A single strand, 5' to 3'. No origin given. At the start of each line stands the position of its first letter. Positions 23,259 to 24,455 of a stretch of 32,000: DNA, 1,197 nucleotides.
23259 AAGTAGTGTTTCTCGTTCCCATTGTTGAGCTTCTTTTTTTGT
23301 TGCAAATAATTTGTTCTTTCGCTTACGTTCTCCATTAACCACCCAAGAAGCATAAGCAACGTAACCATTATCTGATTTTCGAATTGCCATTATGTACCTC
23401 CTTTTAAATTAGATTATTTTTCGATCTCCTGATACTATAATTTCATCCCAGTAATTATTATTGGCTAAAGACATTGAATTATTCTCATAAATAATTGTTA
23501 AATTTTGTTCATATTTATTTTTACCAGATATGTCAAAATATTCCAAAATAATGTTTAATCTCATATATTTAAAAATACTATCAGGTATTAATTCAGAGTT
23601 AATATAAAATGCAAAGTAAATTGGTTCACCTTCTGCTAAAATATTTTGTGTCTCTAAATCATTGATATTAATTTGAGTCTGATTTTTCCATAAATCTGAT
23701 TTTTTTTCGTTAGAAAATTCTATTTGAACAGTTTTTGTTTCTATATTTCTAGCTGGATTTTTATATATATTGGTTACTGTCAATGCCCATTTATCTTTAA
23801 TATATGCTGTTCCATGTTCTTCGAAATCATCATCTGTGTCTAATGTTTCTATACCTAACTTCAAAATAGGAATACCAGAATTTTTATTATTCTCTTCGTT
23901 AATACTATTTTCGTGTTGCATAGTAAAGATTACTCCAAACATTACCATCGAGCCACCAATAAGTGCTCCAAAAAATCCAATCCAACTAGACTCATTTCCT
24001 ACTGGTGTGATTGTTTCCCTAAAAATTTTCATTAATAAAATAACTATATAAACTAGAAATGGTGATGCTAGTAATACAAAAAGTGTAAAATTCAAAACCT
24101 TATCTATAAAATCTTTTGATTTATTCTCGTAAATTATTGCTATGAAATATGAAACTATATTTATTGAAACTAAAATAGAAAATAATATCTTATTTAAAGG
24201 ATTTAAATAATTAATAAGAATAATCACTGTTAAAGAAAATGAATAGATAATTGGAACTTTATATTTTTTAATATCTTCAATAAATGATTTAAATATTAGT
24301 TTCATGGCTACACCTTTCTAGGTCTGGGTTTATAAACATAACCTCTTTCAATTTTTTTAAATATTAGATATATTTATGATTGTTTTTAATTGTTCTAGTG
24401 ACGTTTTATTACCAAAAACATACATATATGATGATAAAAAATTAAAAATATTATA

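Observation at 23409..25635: DUF2513-like wHTH / DUF4238 / 4-TM protein cassette on a tRNA-Leu islet: candidate undescribed multi-gene anti-phage module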

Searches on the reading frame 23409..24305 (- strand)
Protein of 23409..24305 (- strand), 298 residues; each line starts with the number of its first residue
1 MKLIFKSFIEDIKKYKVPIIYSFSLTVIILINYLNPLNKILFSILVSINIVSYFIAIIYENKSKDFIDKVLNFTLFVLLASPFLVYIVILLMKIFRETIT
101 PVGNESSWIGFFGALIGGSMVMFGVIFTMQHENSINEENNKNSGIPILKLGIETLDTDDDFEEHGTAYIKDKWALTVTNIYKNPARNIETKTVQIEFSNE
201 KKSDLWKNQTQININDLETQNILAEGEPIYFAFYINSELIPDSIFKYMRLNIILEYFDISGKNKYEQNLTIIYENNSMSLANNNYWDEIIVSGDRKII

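Call 4: search_protein_families(library=pfam, proteins=[window:23409-24305:-], max_evalue=0.1)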
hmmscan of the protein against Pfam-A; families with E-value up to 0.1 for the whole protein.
window:23409-24305:- (298 aa): 1 family
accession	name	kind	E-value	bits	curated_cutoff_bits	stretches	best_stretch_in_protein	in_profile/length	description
PF24524.1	DUF7596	-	0.022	15.2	27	1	185-238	51-100/150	Domain of unknown function (DUF7596)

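Call 5: search_protein_families(library=padloc, proteins=[window:23409-24305:-], max_evalue=0.1)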
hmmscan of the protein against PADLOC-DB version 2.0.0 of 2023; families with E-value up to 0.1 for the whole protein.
window:23409-24305:- (298 aa): 0 families

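Call 6: search_protein_families(library=phrogs, proteins=[window:23409-24305:-], max_evalue=0.01)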
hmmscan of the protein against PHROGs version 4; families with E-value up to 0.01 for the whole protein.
window:23409-24305:- (298 aa): 0 families

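Call 23: find_homologous_proteins(query=window:23409-24305:-, max_evalue=0.01)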
Query window:23409-24305:- (298 aa): 2 proteins with E <= 0.01 among 907 candidates.
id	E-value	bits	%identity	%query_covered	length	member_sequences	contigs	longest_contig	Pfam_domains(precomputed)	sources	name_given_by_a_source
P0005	4.8e-187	638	100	100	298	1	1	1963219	-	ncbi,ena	-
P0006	3.4e-32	130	42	65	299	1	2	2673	-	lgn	-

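Call 25: find_encoding_contigs(protein=P0006, flank=5000)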
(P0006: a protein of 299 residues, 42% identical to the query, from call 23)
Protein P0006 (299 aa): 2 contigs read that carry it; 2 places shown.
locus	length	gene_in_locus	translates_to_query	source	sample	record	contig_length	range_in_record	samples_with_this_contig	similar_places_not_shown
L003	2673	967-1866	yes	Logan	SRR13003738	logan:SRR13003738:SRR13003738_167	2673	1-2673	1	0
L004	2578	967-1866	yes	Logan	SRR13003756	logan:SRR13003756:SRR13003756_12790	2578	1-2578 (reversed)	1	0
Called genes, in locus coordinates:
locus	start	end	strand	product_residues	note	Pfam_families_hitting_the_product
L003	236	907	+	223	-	-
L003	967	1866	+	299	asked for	-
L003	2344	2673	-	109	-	?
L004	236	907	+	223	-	-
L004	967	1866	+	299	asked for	-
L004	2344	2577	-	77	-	?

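Call 47: search_protein_families(library=pfam, proteins=[window:23409-24305:-, P0006, L003:236-907:+], max_evalue=10)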
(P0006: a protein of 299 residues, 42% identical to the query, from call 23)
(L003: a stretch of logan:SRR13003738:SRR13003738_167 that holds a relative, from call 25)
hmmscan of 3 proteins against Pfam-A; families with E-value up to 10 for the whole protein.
window:23409-24305:- (298 aa): 3 families
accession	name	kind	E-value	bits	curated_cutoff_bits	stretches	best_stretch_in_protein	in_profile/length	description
PF24524.1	DUF7596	-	0.022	15.2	27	1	185-238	51-100/150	Domain of unknown function (DUF7596)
PF00528.27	BPD_transp_1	-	0.48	10.6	26.4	1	54-125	3-64/184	Binding-protein-dependent transport system inner membrane component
PF04610.19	TrbL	-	5.5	7.1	25.9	1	38-128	125-214/215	TrbL/VirB6 plasmid conjugal transfer protein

P0006 (299 aa): 1 family
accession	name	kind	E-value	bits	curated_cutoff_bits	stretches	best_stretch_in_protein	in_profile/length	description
PF03649.18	UPF0014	-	0.013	15.3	22.6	1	26-141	41-153/242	Uncharacterised protein family (UPF0014)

L003:236-907:+ (223 aa): 0 families

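Call 57: predict_structure(alignment_id=A5)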
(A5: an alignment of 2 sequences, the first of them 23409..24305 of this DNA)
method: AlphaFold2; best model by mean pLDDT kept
length: 298 residues; sequences in the alignment: 2
mean_pLDDT: 55.4   pTM: 0.43
mean pLDDT of the five models: 55.4, 53.4, 53.2, 48.1, 47.5
residues with pLDDT >= 90: 0; 70-90: 37; 50-70: 181; < 50: 80
segments of 3 or more residues with pLDDT < 50: 1-30, 32-34, 59-61, 158-169, 201-218, 291-298
pLDDT, mean of each block of 10 residues (from residue 1): 36 39 46 50 54 52 55 58 58 55 56 62 58 52 64 56 40 68 67 58 41 44 66 56 63 73 74 66 55 37
secondary structure, 60 per line:
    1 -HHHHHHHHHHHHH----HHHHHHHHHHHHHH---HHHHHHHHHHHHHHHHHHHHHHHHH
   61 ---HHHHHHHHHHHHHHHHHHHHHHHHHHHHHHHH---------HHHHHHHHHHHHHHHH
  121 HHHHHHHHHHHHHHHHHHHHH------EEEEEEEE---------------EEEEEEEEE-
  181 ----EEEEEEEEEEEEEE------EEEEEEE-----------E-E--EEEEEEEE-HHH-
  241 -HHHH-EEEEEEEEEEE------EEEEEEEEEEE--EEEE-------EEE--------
elements in order: H2-14 H19-32 H36-60 H64-95 H105-141 E148-155 E171-179 E185-198 E205-211 E228-235 H242-245 E247-257 E264-274 E277-280 E288-290

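Call 60: search_protein_representatives(protein=window:23409-24305:-)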
Query: 298 residues. Proteins with E-value up to 0.001 (for the whole library): 164; up to 1e-10: 36; up to 1e-30: 2. The best 150 are listed.
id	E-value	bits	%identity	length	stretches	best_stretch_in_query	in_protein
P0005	1.5e-187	638.2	100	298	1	1-298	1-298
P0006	1.1e-32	130.1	42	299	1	8-199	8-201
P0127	2.6e-28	115.8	33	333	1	8-267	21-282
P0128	6.1e-27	111.3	35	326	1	10-198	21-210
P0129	3.8e-25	105.4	28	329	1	19-297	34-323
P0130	7.3e-25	104.5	33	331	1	13-261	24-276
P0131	2.1e-21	93.1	33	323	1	6-291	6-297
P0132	7.9e-18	81.4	35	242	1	17-221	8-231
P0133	1.4e-17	80.6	36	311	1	16-154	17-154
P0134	2.6e-17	79.7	32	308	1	27-294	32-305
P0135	2.6e-17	79.7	25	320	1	16-281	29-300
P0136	1.3e-16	77.4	39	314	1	14-143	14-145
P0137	3.5e-16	76.0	23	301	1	15-274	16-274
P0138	5.8e-16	75.3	26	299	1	10-267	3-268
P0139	8.7e-16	74.7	38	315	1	13-154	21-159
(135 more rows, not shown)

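Call 62: search_protein_families(library=pfam, alignment_id=A6, max_evalue=0.01)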
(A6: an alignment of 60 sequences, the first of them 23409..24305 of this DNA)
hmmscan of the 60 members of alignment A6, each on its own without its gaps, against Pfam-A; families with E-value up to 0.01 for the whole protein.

A. member 1, window:23409-24305:- (298 aa): 0 families

B. families by the number of members that match (of 60 scanned): 11 families
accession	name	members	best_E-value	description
PF03649.18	UPF0014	2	0.0013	Uncharacterised protein family (UPF0014)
PF19517.4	DUF6050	1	0.0016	Family of unknown function (DUF6050)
PF03956.18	Lys_export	1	0.0019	Lysine exporter LysO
PF13273.12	DUF4064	1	0.0022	Protein of unknown function (DUF4064)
PF19632.4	DUF6136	1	0.0033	Family of unknown function (DUF6136)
PF03994.20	DUF350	1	0.0044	Domain of Unknown Function (DUF350)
PF12794.12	MscS_TM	1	0.0046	Mechanosensitive ion channel inner membrane domain 1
PF00168.36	C2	1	0.0056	C2 domain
PF03536.20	VRP3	1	0.0063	Salmonella virulence-associated 28kDa protein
PF22603.2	RAE1_2_domI_C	1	0.0076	RAE1/2 domain I, C-terminal region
PF17555.7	TssN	1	0.0086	Type VI secretion system, TssN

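Call 63: search_protein_families(library=padloc, alignment_id=A6, max_evalue=0.01)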
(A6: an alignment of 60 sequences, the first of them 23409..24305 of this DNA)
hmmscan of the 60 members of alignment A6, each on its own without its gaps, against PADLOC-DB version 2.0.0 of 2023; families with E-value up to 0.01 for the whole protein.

A. member 1, window:23409-24305:- (298 aa): 0 families

B. families by the number of members that match (of 60 scanned): 2 families
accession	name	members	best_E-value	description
PDLC01970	CARF_TM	1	0.0016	-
PDLC00682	Effector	1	0.0018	2TM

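Call 64: find_related_loci(query=A6, collection=viral_contigs, flank=4000)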
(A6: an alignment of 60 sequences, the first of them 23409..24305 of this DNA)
Query A6 (298 aa) in viral_contigs; peptide patterns used: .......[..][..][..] (x = any residue, [..] = any of these).
53 stretches matched a pattern; 4 encode a relative of the query (tblastn E <= 1e-3); 4 distinct loci.
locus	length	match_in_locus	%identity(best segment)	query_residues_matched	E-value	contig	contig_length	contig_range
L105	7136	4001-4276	50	59-154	4e-29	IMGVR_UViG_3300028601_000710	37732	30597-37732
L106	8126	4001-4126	46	103-148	1e-7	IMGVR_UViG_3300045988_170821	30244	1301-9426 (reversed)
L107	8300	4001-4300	27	50-148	2e-6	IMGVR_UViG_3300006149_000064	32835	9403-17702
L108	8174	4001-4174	31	82-139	1e-5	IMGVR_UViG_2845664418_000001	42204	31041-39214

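Call 68: search_protein_families(library=phrogs, alignment_id=A6, max_evalue=0.001)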
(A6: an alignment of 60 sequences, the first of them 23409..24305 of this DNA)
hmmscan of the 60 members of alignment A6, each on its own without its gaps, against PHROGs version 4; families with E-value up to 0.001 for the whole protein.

A. member 1, window:23409-24305:- (298 aa): 0 families

B. families by the number of members that match (of 60 scanned): 0 families

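Call 71: search_dna_similar(query=window:23409-24305:-, collection=phages, mode=protein, max_evalue=0.01, max_rows=30)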
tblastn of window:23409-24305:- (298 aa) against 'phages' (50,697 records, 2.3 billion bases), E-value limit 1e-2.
No match.

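Call 87: find_related_loci(query=A7, collection=metagenome_contigs, flank=4000)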
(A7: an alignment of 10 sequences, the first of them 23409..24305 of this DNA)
Query A7 (298 aa) in metagenome_contigs; peptide patterns used: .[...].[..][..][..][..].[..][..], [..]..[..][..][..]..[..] (x = any residue, [..] = any of these).
355 stretches matched a pattern; 3 encode a relative of the query (tblastn E <= 1e-3); 3 distinct loci.
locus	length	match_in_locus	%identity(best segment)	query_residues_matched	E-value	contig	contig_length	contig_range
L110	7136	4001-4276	50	59-154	2e-29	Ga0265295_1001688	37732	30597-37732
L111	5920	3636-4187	29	1-189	1e-15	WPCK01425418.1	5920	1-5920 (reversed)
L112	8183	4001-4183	35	69-131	3e-7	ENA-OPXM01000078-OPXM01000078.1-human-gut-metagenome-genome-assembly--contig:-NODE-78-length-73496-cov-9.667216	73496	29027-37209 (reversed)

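Call 100: search_protein_families(library=pfam, proteins=[L108:5573-7156:+, L108:1736-3049:+, L111:2334-3614:+, L106:3091-3879:+, L107:5079-6674:+, L105:3375-3668:+, L108:5153-5560:+], max_evalue=0.001)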
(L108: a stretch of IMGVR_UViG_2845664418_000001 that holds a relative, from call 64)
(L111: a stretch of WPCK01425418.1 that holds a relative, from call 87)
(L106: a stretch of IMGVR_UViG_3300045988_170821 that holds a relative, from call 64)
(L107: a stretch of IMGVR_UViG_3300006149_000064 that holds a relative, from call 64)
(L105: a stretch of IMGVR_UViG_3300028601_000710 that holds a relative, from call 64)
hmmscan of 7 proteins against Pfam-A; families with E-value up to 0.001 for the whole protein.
L108:5573-7156:+ (527 aa): 1 family
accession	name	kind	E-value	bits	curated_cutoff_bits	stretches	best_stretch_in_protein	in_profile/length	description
PF13289.12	SIR2_2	-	7.3e-25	88.1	24.5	1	143-247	2-108/141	SIR2-like domain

L108:1736-3049:+ (437 aa): 5 families
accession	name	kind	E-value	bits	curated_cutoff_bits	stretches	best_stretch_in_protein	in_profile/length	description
PF04471.18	Mrr_cat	-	2.4e-29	102.2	21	1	332-433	6-112/115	Restriction endonuclease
PF09397.16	FtsK_gamma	-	8.3e-21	73.9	30.6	1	146-200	7-61/63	Ftsk gamma domain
PF22722.2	NA-iREase1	-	2e-10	41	27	1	336-423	2-92/106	NACHT-associated inactive Restriction Endonuclease 1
PF13156.12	Mrr_cat_2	-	1.7e-06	28.4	22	1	346-422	17-100/127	Restriction endonuclease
PF10356.15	RRG7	-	0.00012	22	22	1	360-424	75-145/185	Required for respiratory growth protein 7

L111:2334-3614:+ (426 aa): 4 families
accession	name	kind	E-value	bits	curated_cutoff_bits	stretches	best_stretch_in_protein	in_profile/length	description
PF00929.31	RNase_T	-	6.4e-20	72.8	24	1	126-275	3-161/164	Exonuclease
PF16473.11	Rv2179c-like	-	7.9e-11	42.4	27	1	125-278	4-173/177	3'-5' exoribonuclease Rv2179c-like domain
PF00533.33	BRCT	-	1.4e-09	38.5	21.3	1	338-391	3-52/78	BRCA1 C Terminus (BRCT) domain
PF13482.12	RNase_H_2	-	1.7e-05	25.3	22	1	176-261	33-117/165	RNase_H superfamily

L106:3091-3879:+ (262 aa): 2 families
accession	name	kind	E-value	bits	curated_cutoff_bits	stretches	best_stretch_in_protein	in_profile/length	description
PF00542.24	Ribosomal_L12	-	3.9e-06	27.5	25.9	1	40-71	5-36/67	Ribosomal protein L7/L12 C-terminal domain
PF09851.14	SHOCT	-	0.00011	22.3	27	1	233-260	1-28/28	Short C-terminal domain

L107:5079-6674:+ (531 aa): 3 families
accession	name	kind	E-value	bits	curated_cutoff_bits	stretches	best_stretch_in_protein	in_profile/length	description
PF07508.19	Recombinase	-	6.4e-20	71.7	21.1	1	183-303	1-100/102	Recombinase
PF00239.26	Resolvase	-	1.5e-11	45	23.3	1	6-156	3-144/145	Resolvase, N terminal domain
PF13408.12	Zn_ribbon_recom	-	1.3e-06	29.1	25.3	1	319-372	1-57/58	Recombinase zinc beta ribbon domain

L105:3375-3668:+ (97 aa): 1 family
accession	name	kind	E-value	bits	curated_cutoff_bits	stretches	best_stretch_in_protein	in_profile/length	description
PF06114.19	Peptidase_M78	-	0.00071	19.8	22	1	31-82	18-75/123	IrrE N-terminal-like domain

L108:5153-5560:+ (135 aa): 0 families
